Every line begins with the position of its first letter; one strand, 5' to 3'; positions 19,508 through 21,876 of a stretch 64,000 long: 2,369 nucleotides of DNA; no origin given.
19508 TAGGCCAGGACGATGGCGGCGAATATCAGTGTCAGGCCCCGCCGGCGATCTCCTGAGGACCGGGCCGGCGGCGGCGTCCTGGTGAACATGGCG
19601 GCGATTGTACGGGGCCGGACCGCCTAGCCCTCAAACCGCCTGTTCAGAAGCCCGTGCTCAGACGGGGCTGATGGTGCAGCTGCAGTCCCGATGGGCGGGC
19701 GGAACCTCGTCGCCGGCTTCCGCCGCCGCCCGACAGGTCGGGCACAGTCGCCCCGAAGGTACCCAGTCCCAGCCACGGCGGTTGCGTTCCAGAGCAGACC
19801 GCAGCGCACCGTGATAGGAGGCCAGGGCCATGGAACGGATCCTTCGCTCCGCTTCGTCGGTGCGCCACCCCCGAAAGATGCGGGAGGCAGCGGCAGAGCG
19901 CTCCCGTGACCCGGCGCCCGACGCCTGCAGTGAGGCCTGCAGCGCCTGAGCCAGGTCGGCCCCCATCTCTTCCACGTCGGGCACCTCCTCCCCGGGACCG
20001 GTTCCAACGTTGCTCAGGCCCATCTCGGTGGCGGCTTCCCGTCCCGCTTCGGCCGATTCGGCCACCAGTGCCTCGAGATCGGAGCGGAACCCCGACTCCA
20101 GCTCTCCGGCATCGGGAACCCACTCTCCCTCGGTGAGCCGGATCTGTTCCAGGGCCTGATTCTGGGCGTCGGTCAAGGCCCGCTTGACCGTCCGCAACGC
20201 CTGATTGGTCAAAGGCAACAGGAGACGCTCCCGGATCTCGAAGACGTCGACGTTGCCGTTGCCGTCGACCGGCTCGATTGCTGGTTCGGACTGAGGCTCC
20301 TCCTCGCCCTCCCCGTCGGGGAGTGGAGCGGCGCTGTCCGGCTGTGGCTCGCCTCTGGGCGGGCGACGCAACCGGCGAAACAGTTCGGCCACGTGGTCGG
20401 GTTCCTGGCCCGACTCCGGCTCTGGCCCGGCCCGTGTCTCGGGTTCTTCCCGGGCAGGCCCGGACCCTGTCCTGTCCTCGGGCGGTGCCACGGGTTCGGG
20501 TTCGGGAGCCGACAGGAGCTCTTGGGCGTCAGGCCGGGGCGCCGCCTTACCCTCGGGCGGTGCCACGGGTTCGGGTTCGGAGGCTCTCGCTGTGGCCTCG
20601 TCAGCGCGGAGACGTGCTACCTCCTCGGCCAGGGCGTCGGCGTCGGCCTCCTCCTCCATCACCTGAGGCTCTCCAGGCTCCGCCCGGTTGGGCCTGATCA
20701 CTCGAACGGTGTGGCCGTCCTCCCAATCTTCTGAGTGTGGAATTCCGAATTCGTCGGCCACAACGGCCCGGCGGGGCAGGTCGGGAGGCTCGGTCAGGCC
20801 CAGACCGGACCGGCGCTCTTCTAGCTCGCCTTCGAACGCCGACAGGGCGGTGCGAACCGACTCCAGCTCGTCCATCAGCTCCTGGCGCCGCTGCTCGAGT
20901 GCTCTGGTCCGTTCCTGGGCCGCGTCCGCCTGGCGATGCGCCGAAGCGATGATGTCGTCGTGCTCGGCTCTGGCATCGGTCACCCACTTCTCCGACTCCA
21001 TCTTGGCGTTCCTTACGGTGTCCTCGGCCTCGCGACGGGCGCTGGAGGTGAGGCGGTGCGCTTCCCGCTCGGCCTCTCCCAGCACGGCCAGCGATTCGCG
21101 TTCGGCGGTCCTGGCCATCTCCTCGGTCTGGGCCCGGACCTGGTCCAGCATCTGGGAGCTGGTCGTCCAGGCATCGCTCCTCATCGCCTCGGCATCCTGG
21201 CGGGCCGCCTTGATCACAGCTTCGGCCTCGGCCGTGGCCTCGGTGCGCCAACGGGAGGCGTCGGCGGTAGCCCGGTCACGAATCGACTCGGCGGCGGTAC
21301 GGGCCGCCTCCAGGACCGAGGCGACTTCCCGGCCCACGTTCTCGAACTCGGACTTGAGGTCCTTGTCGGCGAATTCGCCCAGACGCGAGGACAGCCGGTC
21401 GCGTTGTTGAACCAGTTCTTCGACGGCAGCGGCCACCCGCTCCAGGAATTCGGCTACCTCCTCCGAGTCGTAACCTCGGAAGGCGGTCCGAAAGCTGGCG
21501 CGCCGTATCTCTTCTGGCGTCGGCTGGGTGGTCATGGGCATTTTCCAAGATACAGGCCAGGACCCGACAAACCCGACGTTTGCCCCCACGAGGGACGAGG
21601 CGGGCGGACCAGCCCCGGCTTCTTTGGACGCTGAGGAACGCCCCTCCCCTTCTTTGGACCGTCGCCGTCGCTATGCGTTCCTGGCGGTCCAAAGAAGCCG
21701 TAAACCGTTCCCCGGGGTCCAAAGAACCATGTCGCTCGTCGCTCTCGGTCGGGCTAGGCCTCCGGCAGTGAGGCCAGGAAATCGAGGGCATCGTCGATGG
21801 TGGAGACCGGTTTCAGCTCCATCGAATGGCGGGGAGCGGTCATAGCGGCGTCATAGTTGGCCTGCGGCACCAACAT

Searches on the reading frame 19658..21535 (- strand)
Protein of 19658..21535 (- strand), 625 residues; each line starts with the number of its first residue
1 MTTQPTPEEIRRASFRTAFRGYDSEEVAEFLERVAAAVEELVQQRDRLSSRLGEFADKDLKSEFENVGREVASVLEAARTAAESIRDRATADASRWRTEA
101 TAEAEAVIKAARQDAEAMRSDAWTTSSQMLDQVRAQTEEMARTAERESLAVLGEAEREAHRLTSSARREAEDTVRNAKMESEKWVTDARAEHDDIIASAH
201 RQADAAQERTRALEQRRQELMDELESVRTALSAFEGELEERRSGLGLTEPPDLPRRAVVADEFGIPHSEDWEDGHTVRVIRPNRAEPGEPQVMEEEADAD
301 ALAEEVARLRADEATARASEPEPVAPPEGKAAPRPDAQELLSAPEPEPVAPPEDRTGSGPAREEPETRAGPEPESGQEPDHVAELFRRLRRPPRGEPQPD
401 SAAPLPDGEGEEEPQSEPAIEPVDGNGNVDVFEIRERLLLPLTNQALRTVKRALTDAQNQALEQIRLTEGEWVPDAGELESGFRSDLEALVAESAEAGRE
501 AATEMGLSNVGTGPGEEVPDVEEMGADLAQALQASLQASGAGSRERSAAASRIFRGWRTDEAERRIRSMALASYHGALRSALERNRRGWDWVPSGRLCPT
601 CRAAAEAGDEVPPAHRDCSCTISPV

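Call 88: search_protein_families(library=pfam, proteins=[window:19658-21535:-], max_evalue=0.001)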
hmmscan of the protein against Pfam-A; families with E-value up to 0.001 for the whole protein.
window:19658-21535:- (625 aa): 1 family
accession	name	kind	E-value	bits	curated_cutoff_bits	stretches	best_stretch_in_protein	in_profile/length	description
PF05103.18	DivIVA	-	1.1e-19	71.1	28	1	6-122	2-116/131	DivIVA protein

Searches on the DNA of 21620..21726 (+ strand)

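Call 84: build_rna_model(alignment_id=A7, structure=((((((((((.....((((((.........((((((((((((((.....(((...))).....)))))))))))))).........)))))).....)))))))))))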
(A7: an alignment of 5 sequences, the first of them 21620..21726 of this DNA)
Model R1 built from alignment A7 (5 sequences, 107 columns); structure: as given.
model positions 107; base pairs 33; branch points 0; effective number of sequences 1.11; information 0.591 bits per position. Calibrated on 0.2 Mb of random sequence (short: E-values are rough).
structure used (alignment columns):
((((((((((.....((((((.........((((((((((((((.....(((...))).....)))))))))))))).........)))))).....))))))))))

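Call 85: search_with_rna_model(model_id=R1, sources=[window, L001, L003, L015, L016, L017, L018, L019, L020, L021, L022, L143, L144, L145, L146, L147, L148, L149, L150, L151, L152], max_evalue=10)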
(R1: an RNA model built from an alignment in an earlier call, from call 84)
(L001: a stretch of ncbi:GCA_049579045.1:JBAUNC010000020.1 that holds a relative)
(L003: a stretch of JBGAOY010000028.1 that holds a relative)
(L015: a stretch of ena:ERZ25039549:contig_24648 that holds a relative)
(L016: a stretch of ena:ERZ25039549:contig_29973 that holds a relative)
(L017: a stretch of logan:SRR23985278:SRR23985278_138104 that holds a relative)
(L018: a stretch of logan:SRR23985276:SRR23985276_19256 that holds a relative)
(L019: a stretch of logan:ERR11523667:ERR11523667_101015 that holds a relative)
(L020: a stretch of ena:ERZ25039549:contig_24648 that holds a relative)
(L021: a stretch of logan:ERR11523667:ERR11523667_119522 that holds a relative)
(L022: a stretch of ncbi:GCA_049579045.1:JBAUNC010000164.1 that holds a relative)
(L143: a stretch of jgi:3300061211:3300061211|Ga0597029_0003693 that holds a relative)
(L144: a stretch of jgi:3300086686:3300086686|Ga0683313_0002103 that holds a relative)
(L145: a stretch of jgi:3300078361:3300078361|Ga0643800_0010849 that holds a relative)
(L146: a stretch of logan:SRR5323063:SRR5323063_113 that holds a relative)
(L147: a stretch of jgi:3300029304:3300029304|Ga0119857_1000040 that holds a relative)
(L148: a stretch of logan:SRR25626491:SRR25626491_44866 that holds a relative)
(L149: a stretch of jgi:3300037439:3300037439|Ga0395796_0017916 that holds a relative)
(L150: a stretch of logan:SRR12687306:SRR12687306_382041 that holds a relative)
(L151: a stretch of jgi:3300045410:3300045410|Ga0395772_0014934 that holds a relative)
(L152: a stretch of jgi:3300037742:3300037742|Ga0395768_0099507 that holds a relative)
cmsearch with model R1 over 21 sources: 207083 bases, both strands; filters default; matches with E-value up to 10: 21.
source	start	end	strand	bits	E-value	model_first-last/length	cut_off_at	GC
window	21620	21726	+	126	1.5e-34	1-107/107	no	0.6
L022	1322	1428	-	120.3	8.4e-33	1-107/107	no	0.6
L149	4284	4390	+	117.9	4.4e-32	1-107/107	no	0.56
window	51174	51280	+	115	3.2e-31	1-107/107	no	0.56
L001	3665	3771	-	115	3.2e-31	1-107/107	no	0.56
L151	436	542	-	107.2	7e-29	1-107/107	no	0.56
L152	977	1083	-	107.2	7e-29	1-107/107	no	0.56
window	51174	51280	-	88.9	2.2e-23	1-107/107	no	0.56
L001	3665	3771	+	88.9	2.2e-23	1-107/107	no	0.56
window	21620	21726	-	80.5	7.4e-21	1-107/107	no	0.6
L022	1322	1428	+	72.3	2.2e-18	1-107/107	no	0.6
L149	4284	4390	-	67.1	8.1e-17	1-107/107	no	0.56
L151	436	542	+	48.5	3.2e-11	1-107/107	no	0.56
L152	977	1083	+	48.5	3.2e-11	1-107/107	no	0.56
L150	137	183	-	38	4.5e-08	1-107/107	no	0.55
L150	137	185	+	36.5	1.3e-07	31-79/107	no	0.57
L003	116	161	-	26.6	0.00012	1-107/107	no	0.48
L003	116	161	+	23.6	0.00094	1-107/107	no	0.48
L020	3946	4030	+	11.8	3.4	1-107/107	no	0.68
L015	11365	11406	-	11.6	3.8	1-107/107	no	0.67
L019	5797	5838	-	11.6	3.8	1-107/107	no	0.67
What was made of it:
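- On MITE (miniature inverted-repeat transposable element): There are 2 copies in 64 kb and none in a further 143 kb of related contigs (call 85).
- It is also among the best-scoring non-family hits of the covariance model, though at only 11.6 bits (call 85).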
